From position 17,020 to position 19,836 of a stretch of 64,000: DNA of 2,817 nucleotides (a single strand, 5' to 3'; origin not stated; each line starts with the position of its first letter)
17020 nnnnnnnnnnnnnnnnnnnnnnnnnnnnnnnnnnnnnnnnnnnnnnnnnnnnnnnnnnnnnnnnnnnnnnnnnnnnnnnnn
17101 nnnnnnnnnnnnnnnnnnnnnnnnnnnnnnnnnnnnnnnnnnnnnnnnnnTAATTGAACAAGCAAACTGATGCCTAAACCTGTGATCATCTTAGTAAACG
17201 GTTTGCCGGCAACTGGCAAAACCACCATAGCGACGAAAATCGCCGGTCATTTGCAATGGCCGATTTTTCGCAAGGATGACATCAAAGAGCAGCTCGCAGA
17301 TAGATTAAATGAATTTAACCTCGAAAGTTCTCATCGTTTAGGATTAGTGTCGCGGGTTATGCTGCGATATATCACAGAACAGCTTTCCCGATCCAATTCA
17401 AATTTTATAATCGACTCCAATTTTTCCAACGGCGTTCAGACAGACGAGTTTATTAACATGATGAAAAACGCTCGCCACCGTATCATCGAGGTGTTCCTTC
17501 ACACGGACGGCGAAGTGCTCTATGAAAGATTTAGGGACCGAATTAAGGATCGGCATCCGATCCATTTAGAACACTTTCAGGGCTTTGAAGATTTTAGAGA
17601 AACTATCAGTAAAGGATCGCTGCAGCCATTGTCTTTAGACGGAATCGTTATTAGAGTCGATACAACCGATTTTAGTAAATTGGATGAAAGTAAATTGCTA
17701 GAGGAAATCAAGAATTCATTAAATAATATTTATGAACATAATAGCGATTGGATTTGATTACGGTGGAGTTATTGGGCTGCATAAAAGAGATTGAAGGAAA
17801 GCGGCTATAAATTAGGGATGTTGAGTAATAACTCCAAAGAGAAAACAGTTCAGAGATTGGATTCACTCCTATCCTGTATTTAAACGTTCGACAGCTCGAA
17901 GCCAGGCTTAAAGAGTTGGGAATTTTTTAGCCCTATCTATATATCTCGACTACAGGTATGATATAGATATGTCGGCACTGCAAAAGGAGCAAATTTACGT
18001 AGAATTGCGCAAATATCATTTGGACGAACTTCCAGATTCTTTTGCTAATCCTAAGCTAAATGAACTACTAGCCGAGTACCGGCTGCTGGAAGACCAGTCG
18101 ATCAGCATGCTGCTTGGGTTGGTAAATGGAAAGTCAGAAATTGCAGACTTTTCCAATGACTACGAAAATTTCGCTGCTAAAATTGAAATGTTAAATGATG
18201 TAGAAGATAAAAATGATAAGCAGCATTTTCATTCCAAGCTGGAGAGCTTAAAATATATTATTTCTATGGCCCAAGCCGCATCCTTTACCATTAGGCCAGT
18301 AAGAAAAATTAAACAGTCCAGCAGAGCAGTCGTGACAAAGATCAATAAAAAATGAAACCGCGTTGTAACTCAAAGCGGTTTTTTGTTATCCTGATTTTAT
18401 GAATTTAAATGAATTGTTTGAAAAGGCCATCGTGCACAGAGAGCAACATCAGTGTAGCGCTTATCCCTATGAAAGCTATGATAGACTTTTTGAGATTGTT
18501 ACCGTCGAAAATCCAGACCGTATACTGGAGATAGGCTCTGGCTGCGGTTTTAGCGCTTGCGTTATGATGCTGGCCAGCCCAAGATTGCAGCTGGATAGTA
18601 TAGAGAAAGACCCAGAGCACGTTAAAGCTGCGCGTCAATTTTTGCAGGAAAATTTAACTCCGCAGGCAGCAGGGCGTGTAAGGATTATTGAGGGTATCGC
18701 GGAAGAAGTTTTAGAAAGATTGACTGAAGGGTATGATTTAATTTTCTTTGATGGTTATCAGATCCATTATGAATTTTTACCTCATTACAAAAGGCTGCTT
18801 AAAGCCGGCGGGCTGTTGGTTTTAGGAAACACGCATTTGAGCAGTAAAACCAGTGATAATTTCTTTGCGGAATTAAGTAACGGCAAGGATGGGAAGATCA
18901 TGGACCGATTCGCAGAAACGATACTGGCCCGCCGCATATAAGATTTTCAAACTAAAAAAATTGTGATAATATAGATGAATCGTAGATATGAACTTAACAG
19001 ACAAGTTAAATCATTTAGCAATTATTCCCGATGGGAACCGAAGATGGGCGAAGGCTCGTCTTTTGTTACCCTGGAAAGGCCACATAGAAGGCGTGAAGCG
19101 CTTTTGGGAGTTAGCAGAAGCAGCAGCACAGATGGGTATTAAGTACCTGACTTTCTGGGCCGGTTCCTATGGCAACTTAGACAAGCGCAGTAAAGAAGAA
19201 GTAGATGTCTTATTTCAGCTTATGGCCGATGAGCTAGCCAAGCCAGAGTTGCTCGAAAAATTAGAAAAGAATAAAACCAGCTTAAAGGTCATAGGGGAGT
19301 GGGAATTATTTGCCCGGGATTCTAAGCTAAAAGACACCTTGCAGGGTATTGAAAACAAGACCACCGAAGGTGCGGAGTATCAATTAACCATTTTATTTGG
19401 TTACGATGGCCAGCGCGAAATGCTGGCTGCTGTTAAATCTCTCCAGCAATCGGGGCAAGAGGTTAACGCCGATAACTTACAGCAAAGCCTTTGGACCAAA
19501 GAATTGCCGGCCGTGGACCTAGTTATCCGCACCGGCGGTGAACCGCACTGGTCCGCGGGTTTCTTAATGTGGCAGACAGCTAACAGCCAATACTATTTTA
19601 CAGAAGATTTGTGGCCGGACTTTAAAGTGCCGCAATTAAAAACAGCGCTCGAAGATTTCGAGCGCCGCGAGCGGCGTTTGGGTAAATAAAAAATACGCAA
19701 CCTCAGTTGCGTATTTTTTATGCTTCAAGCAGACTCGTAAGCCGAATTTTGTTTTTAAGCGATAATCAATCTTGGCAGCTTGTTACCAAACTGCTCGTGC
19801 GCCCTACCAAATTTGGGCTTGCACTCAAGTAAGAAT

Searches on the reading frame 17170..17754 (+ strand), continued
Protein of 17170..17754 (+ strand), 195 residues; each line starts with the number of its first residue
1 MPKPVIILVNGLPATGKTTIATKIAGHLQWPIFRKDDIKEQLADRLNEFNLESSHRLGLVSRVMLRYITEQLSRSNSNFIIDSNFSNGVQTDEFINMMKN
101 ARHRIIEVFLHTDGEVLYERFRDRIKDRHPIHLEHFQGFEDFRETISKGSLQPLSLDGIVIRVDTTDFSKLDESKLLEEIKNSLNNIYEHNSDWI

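Call 83: find_encoding_contigs(protein=P0391, flank=4000, max_places=1)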
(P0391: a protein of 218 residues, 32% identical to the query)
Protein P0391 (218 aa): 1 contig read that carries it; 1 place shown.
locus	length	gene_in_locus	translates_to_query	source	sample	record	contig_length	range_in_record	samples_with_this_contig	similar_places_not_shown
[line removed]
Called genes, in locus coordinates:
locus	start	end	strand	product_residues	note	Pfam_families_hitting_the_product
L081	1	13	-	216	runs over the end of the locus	PF23023:Anti-Pycsar_Apyc1, PF00753:Lactamase_B, PF12706:Lactamase_B_2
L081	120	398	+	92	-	PF08922:DUF1905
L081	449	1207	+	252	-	PF00142:Fer4_NifH, PF01656:CbiA, PF06564:CBP_BcsQ, PF09140:MipZ (weak), PF10609:ParA (weak), PF13614:AAA_31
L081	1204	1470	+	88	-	-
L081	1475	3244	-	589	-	PF00289:Biotin_carb_N, PF02786:CPSase_L_D2, PF02222:ATP-grasp (weak), PF07478:Dala_Dala_lig_C, PF02785:Biotin_carb_C, PF25919:BSH_CusB (faint), PF00364:Biotin_lipoyl, PF25917:BSH_RND, +3 more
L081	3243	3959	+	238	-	PF03099:BPL_LplA_LipB, PF02237:BPL_C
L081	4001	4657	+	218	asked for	PF06414:Zeta_toxin (weak), PF13238:AAA_18 (weak), PF13671:AAA_33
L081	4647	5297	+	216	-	PF00881:Nitroreductase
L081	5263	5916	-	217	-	PF00440:TetR_N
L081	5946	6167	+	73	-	-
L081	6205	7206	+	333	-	PF00005:ABC_tran, PF13304:AAA_21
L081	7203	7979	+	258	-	PF12698:ABC2_membrane_3 (weak)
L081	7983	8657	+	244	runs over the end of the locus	PF00378:ECH_1, PF16113:ECH_2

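Call 84: find_encoding_contigs(protein=P0384, flank=4000, max_places=1)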
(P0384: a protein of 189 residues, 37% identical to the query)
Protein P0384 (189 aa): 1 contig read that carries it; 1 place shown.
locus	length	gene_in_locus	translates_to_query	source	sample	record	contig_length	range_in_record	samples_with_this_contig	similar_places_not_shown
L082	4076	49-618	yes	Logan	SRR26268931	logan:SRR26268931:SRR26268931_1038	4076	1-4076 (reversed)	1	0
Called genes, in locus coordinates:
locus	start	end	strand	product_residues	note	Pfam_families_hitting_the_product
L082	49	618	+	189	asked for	PF13671:AAA_33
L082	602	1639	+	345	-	PF01757:Acyl_transf_3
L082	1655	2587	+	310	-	PF01699:Na_Ca_ex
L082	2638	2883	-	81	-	-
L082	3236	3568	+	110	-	PF05656:DUF805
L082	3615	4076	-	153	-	?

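Call 93: search_protein_families(library=pfam, proteins=[L072:4624-5052:+, L072:6908-7444:+, L069:320-970:+, L063:1131-1367:+], max_evalue=0.05)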
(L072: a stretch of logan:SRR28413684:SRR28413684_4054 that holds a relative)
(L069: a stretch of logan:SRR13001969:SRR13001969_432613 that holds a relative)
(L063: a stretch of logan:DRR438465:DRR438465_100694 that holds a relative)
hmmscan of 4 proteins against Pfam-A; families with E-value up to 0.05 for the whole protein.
L072:4624-5052:+ (143 aa): 0 families

L072:6908-7444:+ (179 aa): 0 families

L069:320-970:+ (217 aa): 7 families
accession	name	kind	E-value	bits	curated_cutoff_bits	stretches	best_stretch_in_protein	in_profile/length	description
PF02796.21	HTH_7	-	4.9e-05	23.8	23.8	1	9-33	13-37/45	Helix-turn-helix domain of resolvase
PF13384.12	HTH_23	-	0.00065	19.9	24.6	1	7-39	7-39/50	Homeodomain-like domain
PF08281.18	Sigma70_r4_2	-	0.0013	18.7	25.7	1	8-38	16-47/54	Sigma-70, region 4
PF13936.12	HTH_38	-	0.004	17.3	27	1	12-33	15-36/44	Helix-turn-helix domain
PF25787.1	HTH_SB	-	0.0064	16.7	43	1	7-33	12-38/53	Sleeping Beauty transposase HTH domain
PF13518.12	HTH_28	-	0.015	15.9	25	1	9-39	4-34/52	Helix-turn-helix domain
PF06056.18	Terminase_5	-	0.029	14.7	20.3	0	7-37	3-33/58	Putative ATPase subunit of terminase (gpP-like)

L063:1131-1367:+ (79 aa): 1 family
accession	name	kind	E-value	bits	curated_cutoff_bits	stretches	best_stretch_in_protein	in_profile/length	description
PF02604.26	PhdYeFM_antitox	-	0.0065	16.7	29.8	1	4-41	2-42/74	Antitoxin Phd_YefM, type II toxin-antitoxin system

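Call 96: predict_structure(alignment_id=A6)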
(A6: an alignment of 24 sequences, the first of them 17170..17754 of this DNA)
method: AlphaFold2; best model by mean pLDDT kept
length: 195 residues; sequences in the alignment: 24
mean_pLDDT: 92.9   pTM: 0.89
mean pLDDT of the five models: 92.9, 92.9, 92.4, 91.7, 90.1
residues with pLDDT >= 90: 163; 70-90: 25; 50-70: 6; < 50: 1
segments of 3 or more residues with pLDDT < 50: none
pLDDT, mean of each block of 10 residues (from residue 1): 93 96 98 97 94 94 96 96 93 94 97 94 92 85 82 94 97 97 93 58
secondary structure, 60 per line:
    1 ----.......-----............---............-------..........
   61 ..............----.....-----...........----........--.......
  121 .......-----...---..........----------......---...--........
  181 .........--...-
elements in order: E5-11 H17-28 E32-34 H35-43 H51-74 E79-83 H89-99 E104-111 H114-127 H139-148 E159-164 H173-189

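Call 101: search_protein_families(library=phrogs, proteins=[window:17170-17754:+], max_evalue=0.01)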
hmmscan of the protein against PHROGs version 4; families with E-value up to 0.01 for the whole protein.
window:17170-17754:+ (195 aa): 7 families
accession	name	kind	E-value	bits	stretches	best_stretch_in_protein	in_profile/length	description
phrog_761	-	other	1.7e-09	38.8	1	1-190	16-221/362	thymidylate kinase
phrog_505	-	other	1.8e-09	38.5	1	5-130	3-129/295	polynucleotide kinase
phrog_2071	-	other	6.5e-08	33.7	1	1-126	13-124/282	ATPase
phrog_10255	-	other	2e-05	25.5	1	6-60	3-60/230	kinase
phrog_10401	-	other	8.9e-05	22.4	1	4-36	460-492/667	ATPase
phrog_2107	-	other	0.0031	18.2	1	5-125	4-132/201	thymidylate kinase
phrog_139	-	other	0.0053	17.2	1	1-52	80-132/342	deoxynucleoside monophosphate kinase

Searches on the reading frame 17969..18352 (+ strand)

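Call 3: search_protein_families(library=pfam, proteins=[window:17969-18352:+], max_evalue=0.1)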
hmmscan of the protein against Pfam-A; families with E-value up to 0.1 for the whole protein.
window:17969-18352:+ (128 aa): 3 families
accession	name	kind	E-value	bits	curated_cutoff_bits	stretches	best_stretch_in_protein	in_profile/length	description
PF05791.16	Bacillus_HBL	-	0.0073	16.6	29.1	1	51-112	70-129/177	Bacillus haemolytic enterotoxin (HBL)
PF20849.2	TelK_muzzle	-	0.023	15.2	27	1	56-128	7-75/118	Protelomerase, muzzle domain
PF21044.3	CIP2A_N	-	0.031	13.4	26.3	1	14-56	233-274/544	CIP2A, N-terminal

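Call 4: search_protein_families(library=ncbifam, proteins=[window:17969-18352:+], max_evalue=0.1)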
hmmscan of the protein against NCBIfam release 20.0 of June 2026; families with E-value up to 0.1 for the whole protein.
window:17969-18352:+ (128 aa): 0 families

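Call 5: search_protein_families(library=padloc, proteins=[window:17969-18352:+], max_evalue=0.1)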
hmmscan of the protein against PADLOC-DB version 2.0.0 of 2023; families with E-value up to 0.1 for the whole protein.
window:17969-18352:+ (128 aa): 0 families

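Call 101: search_protein_families(library=phrogs, proteins=[window:17969-18352:+], max_evalue=0.01)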
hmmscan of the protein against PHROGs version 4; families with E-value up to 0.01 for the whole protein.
window:17969-18352:+ (128 aa): 0 families

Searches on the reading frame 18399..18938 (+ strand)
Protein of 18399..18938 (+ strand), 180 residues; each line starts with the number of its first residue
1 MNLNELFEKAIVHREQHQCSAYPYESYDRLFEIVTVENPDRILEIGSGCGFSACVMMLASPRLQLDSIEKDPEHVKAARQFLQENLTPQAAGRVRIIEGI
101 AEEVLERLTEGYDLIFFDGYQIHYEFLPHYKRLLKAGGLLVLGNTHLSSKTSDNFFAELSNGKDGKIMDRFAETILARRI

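Call 3: search_protein_families(library=pfam, proteins=[window:18399-18938:+], max_evalue=0.1)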
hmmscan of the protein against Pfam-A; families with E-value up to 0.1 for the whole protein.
window:18399-18938:+ (180 aa): 9 families
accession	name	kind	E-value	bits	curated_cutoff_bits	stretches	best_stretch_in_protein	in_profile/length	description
PF13578.12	Methyltransf_24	-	3.2e-11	44.5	26.3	1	43-143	1-103/105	Methyltransferase domain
PF01596.23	Methyltransf_3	-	5e-11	42.7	22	1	30-147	36-157/204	O-methyltransferase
PF01135.25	PCMT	-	1e-05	25.9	20.3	1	29-99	64-131/210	Protein-L-isoaspartate(D-aspartate) O-methyltransferase (PCMT)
PF05175.20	MTS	-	2.1e-05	24.6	23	1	35-150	28-147/170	Methyltransferase small domain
PF02527.21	GidB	-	9.9e-05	22.2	27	1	35-141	44-145/184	rRNA small subunit methyltransferase G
PF13649.12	Methyltransf_25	-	0.00089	20.3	27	1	42-138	1-97/97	Methyltransferase domain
PF08242.18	Methyltransf_12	-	0.0012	20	30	1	43-140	1-98/98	Methyltransferase domain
PF08241.18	Methyltransf_11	-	0.015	16.4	21.2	1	43-142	1-95/95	Methyltransferase domain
PF02475.24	TRM5-TYW2_MTfase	-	0.021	15.2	28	1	35-140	33-133/164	TRM5/TYW2 methyltransferase domain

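Call 4: search_protein_families(library=ncbifam, proteins=[window:18399-18938:+], max_evalue=0.1)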
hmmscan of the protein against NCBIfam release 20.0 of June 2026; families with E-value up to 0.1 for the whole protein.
window:18399-18938:+ (180 aa): 30 families (the best 25 are shown)
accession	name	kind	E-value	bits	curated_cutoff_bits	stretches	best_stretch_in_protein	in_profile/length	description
TIGR02469.1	CbiT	equivalog_domain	1.6e-09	38.1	78.3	1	36-142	17-120/124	precorrin-6Y C5,15-methyltransferase (decarboxylating) subunit CbiT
NF003380.0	PRK04457.1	equivalog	3.1e-06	26.4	304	1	36-168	67-203/265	polyamine aminopropyltransferase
NF006138.0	PRK08287.1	equivalog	4e-06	26.8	210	1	36-143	29-130/189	decarboxylating cobalt-precorrin-6B (C(15))-methyltransferase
NF043040.1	corrin_prot_MT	hypoth_equivalog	9.6e-06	25.2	180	1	30-152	34-157/216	corrinoid protein-associated methyltransferase CpaM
NF001453.0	PRK00312.1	equivalog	1.2e-05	25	188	1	29-84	71-124/217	protein-L-isoaspartate(D-aspartate) O-methyltransferase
NF005640.0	PRK07402.1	equivalog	1.5e-05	24.6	219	1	38-149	43-150/200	precorrin-6Y C5,15-methyltransferase subunit CbiT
NF001556.0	PRK00377.1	equivalog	1.8e-05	24.6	238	1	37-148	39-149/198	cobalt-precorrin-6Y C(15)-methyltransferase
NF001790.0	PRK00517.3-3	equivalog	2e-05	24.1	269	1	38-143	122-224/262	50S ribosomal protein L11 methyltransferase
TIGR00138.1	rsmG_gidB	equivalog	4.2e-05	23.3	99.5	1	35-141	42-141/183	16S rRNA (guanine(527)-N(7))-methyltransferase RsmG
TIGR04188.1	methyltr_grsp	subfamily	7.4e-05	22.3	380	1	30-84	99-153/363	ATP-grasp peptide maturase system methyltransferase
TIGR00080.1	pimt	equivalog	0.00021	21.2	159.05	1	28-99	67-135/216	protein-L-isoaspartate O-methyltransferase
NF041537.1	ArsM_AhpD_UU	exception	0.00024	20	510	1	31-155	69-193/345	arsenite methyltransferase/AhpD domain selenoprotein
NF010549.0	PRK13942.1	equivalog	0.00032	20.3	282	1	32-84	71-124/215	protein-L-isoaspartate O-methyltransferase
TIGR04364.1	methyltran_FxLD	equivalog_domain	0.00037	19.7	320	1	32-116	76-155/394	methyltransferase, FxLD system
TIGR03534.1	RF_mod_PrmC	equivalog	0.0004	19.9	199.1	1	37-115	87-160/253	peptide chain release factor N(5)-glutamine methyltransferase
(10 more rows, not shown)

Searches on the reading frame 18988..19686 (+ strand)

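Call 3: search_protein_families(library=pfam, proteins=[window:18988-19686:+], max_evalue=0.1)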
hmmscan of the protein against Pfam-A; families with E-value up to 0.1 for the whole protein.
window:18988-19686:+ (233 aa): 2 families
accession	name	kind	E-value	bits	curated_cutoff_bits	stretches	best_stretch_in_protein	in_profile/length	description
PF01255.24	Prenyltransf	-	4.4e-56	190.3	27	1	13-232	1-219/219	Putative undecaprenyl diphosphate synthase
PF01261.30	AP_endonuc_2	-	0.08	13.1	31.1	0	35-80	66-105/249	Xylose isomerase-like TIM barrel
